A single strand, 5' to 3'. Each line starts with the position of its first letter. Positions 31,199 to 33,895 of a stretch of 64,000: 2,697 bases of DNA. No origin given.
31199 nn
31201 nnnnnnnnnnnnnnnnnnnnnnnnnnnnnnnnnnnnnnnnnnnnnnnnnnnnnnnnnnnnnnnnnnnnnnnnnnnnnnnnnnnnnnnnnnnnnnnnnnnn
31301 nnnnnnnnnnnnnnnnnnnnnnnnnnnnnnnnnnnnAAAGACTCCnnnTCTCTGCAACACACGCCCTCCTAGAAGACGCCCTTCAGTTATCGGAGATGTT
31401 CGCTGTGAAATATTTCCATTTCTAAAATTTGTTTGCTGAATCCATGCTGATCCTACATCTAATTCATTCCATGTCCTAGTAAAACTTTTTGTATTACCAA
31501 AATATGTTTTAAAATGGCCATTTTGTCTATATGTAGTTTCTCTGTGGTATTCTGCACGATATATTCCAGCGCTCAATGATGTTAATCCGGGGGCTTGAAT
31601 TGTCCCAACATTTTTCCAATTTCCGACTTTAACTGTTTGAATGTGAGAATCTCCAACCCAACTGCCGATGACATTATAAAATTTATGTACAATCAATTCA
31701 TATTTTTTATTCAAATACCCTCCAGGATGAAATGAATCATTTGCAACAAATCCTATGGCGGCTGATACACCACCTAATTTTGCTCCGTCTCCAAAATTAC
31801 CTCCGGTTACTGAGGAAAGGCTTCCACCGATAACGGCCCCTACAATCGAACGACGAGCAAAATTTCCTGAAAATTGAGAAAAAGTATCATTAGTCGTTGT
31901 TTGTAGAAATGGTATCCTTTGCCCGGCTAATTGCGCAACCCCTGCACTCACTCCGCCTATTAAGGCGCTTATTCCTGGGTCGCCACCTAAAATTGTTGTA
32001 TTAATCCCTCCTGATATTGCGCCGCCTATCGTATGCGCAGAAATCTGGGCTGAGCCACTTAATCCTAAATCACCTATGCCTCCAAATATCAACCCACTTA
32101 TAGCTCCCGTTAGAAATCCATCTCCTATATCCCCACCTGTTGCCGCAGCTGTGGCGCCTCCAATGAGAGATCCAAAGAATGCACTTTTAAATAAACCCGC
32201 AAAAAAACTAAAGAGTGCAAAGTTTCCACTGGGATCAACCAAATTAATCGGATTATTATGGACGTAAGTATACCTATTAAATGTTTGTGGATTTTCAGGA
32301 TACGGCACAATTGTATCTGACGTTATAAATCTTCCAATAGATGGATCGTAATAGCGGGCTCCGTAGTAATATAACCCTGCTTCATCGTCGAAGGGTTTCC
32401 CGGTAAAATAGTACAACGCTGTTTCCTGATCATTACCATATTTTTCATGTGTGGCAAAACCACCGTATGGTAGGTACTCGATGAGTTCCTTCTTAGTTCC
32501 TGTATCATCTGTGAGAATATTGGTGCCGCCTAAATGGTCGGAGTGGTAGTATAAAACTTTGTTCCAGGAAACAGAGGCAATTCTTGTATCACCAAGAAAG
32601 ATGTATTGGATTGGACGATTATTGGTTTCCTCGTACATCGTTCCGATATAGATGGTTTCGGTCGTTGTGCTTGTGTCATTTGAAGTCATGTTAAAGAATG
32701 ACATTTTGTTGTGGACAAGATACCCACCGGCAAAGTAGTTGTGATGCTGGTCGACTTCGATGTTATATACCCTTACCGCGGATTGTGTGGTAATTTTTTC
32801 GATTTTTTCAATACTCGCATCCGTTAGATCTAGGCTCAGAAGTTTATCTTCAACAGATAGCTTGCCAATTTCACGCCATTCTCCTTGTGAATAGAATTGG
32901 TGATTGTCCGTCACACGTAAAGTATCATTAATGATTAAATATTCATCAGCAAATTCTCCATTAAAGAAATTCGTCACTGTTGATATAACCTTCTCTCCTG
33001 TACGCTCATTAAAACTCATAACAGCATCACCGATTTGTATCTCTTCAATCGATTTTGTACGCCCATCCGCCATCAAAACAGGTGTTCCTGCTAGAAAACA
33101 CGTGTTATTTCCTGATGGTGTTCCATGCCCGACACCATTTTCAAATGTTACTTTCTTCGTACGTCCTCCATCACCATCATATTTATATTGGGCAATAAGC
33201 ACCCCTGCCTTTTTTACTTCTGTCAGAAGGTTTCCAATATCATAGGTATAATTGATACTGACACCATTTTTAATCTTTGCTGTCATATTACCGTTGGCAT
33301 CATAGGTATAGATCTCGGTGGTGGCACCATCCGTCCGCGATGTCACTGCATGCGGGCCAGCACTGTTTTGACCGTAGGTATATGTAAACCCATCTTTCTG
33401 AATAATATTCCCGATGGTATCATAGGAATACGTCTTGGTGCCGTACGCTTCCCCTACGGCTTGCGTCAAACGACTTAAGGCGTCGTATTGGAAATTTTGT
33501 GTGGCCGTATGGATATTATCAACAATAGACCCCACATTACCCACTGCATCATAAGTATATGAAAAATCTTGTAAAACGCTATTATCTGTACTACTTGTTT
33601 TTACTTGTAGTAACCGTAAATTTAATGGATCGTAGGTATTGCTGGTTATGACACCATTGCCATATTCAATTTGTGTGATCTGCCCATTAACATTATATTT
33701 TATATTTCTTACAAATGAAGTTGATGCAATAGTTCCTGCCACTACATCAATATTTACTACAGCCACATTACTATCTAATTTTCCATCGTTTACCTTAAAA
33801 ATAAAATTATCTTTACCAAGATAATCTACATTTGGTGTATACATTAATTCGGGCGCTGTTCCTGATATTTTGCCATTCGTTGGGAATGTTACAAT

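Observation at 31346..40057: An unusually ornate Rhs protein with seven accessory domains before a Hint domain inside the YD-repeat region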

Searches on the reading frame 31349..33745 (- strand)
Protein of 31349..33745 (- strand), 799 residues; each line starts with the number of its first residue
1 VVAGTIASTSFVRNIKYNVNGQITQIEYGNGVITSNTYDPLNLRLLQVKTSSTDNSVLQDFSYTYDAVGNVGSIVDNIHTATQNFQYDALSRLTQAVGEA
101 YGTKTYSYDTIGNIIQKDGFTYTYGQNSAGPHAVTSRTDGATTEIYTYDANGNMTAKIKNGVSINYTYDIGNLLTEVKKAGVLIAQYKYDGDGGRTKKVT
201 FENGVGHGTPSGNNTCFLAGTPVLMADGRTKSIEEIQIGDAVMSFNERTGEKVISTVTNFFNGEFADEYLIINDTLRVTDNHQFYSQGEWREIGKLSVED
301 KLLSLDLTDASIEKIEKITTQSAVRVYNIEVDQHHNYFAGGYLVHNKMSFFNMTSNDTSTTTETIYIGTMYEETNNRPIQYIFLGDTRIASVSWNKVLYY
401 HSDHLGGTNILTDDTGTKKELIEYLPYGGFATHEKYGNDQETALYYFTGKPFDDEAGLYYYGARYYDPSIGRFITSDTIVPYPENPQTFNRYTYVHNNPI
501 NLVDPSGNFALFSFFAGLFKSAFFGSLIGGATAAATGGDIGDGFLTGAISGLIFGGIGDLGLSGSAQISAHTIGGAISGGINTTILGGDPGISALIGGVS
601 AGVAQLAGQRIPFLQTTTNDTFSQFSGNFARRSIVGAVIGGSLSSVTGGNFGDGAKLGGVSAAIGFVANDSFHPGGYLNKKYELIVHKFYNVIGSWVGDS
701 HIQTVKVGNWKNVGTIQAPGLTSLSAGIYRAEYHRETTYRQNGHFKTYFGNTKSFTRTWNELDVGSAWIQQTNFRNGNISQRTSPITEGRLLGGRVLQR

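Call 48: predict_structure(alignment_id=A1)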
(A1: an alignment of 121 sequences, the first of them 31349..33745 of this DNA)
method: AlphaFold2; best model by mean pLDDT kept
length: 799 residues; sequences in the alignment: 121
mean_pLDDT: 72.6   pTM: 0.58
mean pLDDT of the five models: 72.6, 72.1, 68.8, 66.8, 64.9
residues with pLDDT >= 90: 290; 70-90: 163; 50-70: 179; < 50: 167
segments of 3 or more residues with pLDDT < 50: 1-3, 205-214, 347-355, 611-618, 668-718, 720-799
pLDDT, mean of each block of 10 residues (from residue 1): 62 97 97 98 96 97 95 92 94 94 95 94 92 96 96 96 95 95 95 93 55 57 86 85 76 79 59 60 69 73 74 67 60 65 56 52 95 96 95 96 95 98 95 94 96 96 94 91 79 81 64 52 64 68 68 66 73 76 73 71 66 48 60 63 60 69 56 40 44 45 35 33 33 32 35 34 35 35 33 31
secondary structure, 60 per line:
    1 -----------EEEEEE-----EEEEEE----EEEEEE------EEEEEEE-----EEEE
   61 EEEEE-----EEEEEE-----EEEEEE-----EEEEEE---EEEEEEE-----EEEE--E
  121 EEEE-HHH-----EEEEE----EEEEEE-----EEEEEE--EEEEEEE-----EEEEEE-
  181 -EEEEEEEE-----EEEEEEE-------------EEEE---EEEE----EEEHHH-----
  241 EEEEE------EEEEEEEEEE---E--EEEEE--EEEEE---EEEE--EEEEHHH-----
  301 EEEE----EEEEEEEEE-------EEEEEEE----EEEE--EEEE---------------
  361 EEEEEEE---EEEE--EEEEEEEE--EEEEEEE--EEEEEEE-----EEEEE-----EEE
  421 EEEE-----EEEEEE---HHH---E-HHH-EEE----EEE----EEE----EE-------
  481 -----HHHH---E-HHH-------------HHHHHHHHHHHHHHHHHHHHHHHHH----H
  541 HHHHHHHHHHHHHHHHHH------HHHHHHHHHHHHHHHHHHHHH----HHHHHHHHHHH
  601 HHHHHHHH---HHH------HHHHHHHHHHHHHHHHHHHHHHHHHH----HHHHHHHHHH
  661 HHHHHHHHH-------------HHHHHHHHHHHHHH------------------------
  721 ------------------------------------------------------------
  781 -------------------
elements in order (helices of 4 or more, strands of 3 or more residues): E12-17 E23-28 E33-38 E45-51 E57-65 E71-76 E82-87 E93-98 E102-108 E114-117 E120-124 E134-138 E143-148 E154-159 E162-168 E174-179 E182-189 E195-201 E215-218 E222-225 E230-232 E241-245 E252-261 E268-272 E275-279 E283-286 E289-292 E301-304 E309-317 E325-331 E336-339 E342-345 E361-367 E371-374 E377-384 E387-393 E396-402 E408-412 E418-424 E430-435 E451-453 E458-460 E465-467 H486-489 H511-535 H540-558 H565-585 H590-608 H621-646 H651-669 H683-696

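Call 57: fold_search(model_id=the predicted structure, library=pdb)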
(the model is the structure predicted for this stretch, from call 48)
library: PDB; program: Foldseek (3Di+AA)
matches with E <= 10: 292; with E <= 0.001: 84
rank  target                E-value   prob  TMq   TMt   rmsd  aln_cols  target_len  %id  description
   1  9ifo_A                4.8e-21  1.00  0.19  0.12  24.9       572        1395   17  Structure of Teneurin-Like Protein (TLP) (released 2026-03-11)
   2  8qjd_B                3.6e-20  1.00  0.17  0.13  25.6       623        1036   16  T6SS-linked Rhs repeat protein - Salmonella bongori Rhs-core domain (released 2024-09-25)
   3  8qjc                  4.6e-20  1.00  0.17  0.13  26.3       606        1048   18  T6SS-linked Rhs repeat protein - Salmonella bongori Rhs-core domain with toxin domain (released 2024-09-25)
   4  6suq                  9.1e-20  1.00  0.34  0.13  13.7       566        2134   19  Crystal Structure of TcdB2-TccC3-TEV (released 2019-12-04)
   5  8qja_A                9.1e-20  1.00  0.18  0.15  25.6       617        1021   17  T6SS-linked Rhs repeat protein - Advenella mimigardefordensis VgrG-Rhs core (released 2024-09-25)
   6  8qja_B                9.6e-20  1.00  0.17  0.14  26.1       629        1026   17  T6SS-linked Rhs repeat protein - Advenella mimigardefordensis VgrG-Rhs core (released 2024-09-25)
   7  7q97_A                1.0e-19  1.00  0.17  0.13  26.0       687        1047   15  Structure of the bacterial type VI secretion system effector RhsA. (released 2021-12-22)
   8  6sup                  1.1e-19  1.00  0.33  0.13  13.4       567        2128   20  Crystal Structure of TcdB2-TccC3-Cdc42 (released 2019-12-04)
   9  8uxt                  5.1e-19  1.00  0.17  0.10  27.3       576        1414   15  Acinetobacter baumannii Tse15 Rhs effector, toxin cleavage mutant (D1369N, D1391N) (released 2024-10-09)
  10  8qja_C                6.5e-19  1.00  0.17  0.14  26.5       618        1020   18  T6SS-linked Rhs repeat protein - Advenella mimigardefordensis VgrG-Rhs core (released 2024-09-25)
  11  8cp6_B                6.8e-19  1.00  0.18  0.14  27.2       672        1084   16  Type six secretion system exported effector 5 (Tse5) (released 2023-12-06)
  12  6sue_F                1.0e-18  1.00  0.32  0.12  13.7       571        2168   19  Structure of Photorhabdus luminescens Tc holotoxin pore, Mutation TccC3-D651A (released 2019-11-06)
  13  6l7i_G                1.1e-18  1.00  0.29  0.35  16.0       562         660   18  Signal substraction of TcdB1-TccC2 and part of TcdA1 (released 2021-03-31)
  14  8qja_D                1.2e-18  1.00  0.16  0.13  25.2       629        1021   16  T6SS-linked Rhs repeat protein - Advenella mimigardefordensis VgrG-Rhs core (released 2024-09-25)
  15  6h6e_F                1.2e-18  1.00  0.29  0.11  15.5       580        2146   19  PTC3 holotoxin complex from Photorhabdus luminecens in prepore state (TcdA1, TcdB2, TccC3) (released 2018-10-03)
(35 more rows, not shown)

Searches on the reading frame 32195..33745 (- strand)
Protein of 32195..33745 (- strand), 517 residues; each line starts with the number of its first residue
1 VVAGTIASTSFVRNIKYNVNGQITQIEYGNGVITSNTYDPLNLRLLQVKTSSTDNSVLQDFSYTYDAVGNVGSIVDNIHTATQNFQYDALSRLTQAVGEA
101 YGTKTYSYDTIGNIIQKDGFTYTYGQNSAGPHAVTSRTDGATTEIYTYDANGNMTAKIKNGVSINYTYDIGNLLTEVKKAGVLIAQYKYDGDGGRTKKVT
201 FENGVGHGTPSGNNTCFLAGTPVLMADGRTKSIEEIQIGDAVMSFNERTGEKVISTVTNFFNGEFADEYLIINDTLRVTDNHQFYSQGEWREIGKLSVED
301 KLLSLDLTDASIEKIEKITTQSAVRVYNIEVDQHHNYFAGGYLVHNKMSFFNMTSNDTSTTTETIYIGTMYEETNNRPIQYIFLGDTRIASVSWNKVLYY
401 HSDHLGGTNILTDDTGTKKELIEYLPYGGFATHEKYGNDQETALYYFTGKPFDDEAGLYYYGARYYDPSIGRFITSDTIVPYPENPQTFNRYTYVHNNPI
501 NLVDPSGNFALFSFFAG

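Call 9: find_homologous_proteins(query=window:32219-33721:-, max_evalue=1e-10)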
Query seq(501 aa) (501 aa): 3071 proteins with E <= 1e-10 among 8000 candidates; the best 120 are listed.
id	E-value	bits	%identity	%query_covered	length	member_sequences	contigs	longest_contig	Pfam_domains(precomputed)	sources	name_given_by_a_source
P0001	1.7e-138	481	54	85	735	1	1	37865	PF07591.16,PF05593.20,PF14623.12,PF05203.22,PF25023.2,PF01079.26,PF14890.12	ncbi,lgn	-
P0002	3.1e-129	450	52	80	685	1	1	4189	PF07591.16,PF05203.22,PF25023.2,PF14890.12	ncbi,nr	ncbi:MAG: hypothetical protein JNN05_00155, partial [Candidatus Omnitrophica bacterium]|nr:hypotheti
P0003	8.3e-122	426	60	38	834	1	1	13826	PF05593.20,PF13385.14,PF25023.2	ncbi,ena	-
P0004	2.2e-118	415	66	29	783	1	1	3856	PF05593.20,PF25023.2,PF00041.28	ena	-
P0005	4.6e-115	404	61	32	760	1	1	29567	PF05593.20,PF25023.2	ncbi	-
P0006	6.5e-113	396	54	38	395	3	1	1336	PF05593.20,PF25023.2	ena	-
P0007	1.8e-111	392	63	30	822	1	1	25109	PF01435.25,PF13431.13,PF13414.13,PF25023.2,PF13428.13,PF14559.13,PF13371.13,PF05593.20,PF00515.35,PF13424.13,PF13432.13,PF13181.13,PF07719.24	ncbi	-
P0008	1.9e-111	392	60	59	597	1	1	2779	PF07591.16,PF14623.12,PF05203.22,PF25023.2,PF14890.12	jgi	jgi:RHS repeat-associated protein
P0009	1.1e-110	389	56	39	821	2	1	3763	PF05593.20,PF25023.2,PF00041.28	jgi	jgi:RHS repeat-associated protein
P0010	1.8e-109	385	55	38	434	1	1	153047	PF05593.20,PF25023.2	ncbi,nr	ncbi:MAG: RHS repeat-associated core domain-containing protein [Candidatus Omnitrophica bacterium]|n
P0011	2.8e-108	381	56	39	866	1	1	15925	PF05593.20,PF25023.2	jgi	jgi:RHS repeat-associated protein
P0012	8.4e-107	376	60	29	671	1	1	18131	PF05593.20,PF25023.2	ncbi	-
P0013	8.2e-106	373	56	38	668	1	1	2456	PF05593.20,PF25023.2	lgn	-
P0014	2.0e-105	372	55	67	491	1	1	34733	PF07591.16,PF05593.20,PF05203.22,PF25023.2,PF01079.26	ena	-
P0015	3.4e-105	371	62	30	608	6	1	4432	PF05593.20,PF25023.2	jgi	-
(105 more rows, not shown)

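Call 51: search_solved_structures(query=window:32195-33745:-, max_evalue=0.001, show_alignments=1)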
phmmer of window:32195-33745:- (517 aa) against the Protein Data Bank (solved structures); distinct sequences matched with E-value up to 0.001: 33.
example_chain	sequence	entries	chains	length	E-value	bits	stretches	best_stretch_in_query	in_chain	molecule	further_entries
6suq_A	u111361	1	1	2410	8.4e-25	90.9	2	352-512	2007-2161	TcdB2,TccC3,Genome polyprotein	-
6h6e_F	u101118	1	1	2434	1.8e-24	89.9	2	352-508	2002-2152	TcdB2,TccC3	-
6suf_F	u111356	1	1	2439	1.8e-24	89.8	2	352-508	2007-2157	TcdB2,TccC3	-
6sup_A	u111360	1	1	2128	2.2e-24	89.5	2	352-507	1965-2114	TcdB2,TccC3,Cell division control protein 42 homolog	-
4o9x_A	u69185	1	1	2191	4.4e-24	88.6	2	352-507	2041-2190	TcdB2, TccC3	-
6h6g_A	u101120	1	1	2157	4.6e-24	88.5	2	352-507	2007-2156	TcdB2,TccC3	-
6h6f_F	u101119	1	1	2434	1.1e-23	87.3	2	352-508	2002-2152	TcdB2,TccC3,TccC3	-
6sue_F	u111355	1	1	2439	1.1e-23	87.3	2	352-508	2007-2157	TcdB2,TccC3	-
6l7i_G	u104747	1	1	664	1.3e-23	87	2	354-507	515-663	TccC2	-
8qja_A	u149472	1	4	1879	2.9e-23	85.9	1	289-507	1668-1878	Putative type VI secretion system YD repeat-containing Rhs element Vgr protein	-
7q97_A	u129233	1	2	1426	1.5e-22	83.5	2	375-509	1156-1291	Rhs family protein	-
8h8a_A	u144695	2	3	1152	2.6e-22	82.7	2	14-206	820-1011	Putative Rhs-family protein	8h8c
8h8b_A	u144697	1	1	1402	4.8e-21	78.5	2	10-206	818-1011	Putative Rhs-family protein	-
9c4k_Q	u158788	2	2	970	1.7e-19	73.4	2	408-508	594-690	Toxin subunit YenC2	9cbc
4igl_B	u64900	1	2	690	2.5e-19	72.8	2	408-507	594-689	YenC2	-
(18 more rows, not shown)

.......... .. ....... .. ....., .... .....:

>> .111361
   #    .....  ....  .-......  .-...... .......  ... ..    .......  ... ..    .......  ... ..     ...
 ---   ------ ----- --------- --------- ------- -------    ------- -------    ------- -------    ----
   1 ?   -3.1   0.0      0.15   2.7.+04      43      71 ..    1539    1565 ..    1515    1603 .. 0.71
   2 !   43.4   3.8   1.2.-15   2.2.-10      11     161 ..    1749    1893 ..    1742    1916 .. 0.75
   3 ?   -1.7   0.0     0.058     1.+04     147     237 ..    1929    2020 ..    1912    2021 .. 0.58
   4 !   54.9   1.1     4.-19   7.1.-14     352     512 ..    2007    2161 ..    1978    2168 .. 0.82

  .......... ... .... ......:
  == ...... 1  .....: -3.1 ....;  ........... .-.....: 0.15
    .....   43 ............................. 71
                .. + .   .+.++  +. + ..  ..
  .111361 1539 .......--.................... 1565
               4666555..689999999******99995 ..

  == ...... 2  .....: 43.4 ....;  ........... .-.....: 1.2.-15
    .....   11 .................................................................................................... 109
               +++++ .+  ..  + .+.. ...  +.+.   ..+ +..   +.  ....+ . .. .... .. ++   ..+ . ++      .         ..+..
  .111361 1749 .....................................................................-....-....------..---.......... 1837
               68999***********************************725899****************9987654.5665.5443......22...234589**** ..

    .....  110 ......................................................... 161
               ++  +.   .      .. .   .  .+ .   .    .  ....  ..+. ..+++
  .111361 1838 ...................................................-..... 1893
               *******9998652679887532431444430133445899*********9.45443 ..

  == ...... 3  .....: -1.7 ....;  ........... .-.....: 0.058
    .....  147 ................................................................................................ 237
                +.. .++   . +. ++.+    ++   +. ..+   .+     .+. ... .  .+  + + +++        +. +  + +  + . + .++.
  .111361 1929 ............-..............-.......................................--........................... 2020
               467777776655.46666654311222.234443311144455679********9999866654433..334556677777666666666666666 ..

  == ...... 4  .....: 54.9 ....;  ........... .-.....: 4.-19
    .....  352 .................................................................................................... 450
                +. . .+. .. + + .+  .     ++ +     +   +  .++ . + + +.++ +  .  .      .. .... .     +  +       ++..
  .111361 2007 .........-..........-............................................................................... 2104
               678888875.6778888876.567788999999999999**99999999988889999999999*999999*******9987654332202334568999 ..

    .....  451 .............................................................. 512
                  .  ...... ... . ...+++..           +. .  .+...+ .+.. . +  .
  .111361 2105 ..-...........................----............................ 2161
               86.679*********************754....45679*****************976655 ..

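Call 91: find_encoding_contigs(protein=P0001, flank=10000, max_places=2)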
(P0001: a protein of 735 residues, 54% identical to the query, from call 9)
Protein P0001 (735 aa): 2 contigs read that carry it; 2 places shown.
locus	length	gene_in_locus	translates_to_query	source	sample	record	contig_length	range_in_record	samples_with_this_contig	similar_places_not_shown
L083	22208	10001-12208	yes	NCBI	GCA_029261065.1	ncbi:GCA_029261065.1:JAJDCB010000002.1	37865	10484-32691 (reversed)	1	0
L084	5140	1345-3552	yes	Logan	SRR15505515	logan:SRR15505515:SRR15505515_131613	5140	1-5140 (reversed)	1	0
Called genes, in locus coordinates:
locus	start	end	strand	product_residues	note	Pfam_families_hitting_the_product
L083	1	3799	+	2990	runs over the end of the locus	?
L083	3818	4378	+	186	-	-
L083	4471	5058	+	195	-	PF01797:Y1_Tnp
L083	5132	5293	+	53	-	-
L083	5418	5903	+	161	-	-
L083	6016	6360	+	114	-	-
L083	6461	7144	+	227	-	-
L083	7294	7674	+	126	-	-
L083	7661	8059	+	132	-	-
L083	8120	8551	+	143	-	-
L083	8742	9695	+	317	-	PF13505:OMP_b-brl (faint)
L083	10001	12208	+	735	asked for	PF05593:RHS_repeat (faint), PF01079:Hint (weak), PF05203:Hom_end_hint, PF07591:PT-HINT, PF14623:Vint (weak), PF14890:Intein_splicing (faint), PF25023:TEN_YD-shell (weak)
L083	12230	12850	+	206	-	-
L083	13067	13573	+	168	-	PF08241:Methyltransf_11, PF08242:Methyltransf_12 (weak), PF13489:Methyltransf_23, PF13649:Methyltransf_25 (faint), PF13847:Methyltransf_31 (weak)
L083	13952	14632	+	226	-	PF00932:LTD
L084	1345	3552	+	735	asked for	PF05593:RHS_repeat (faint), PF01079:Hint (weak), PF05203:Hom_end_hint, PF07591:PT-HINT, PF14623:Vint (weak), PF14890:Intein_splicing (faint), PF25023:TEN_YD-shell (weak)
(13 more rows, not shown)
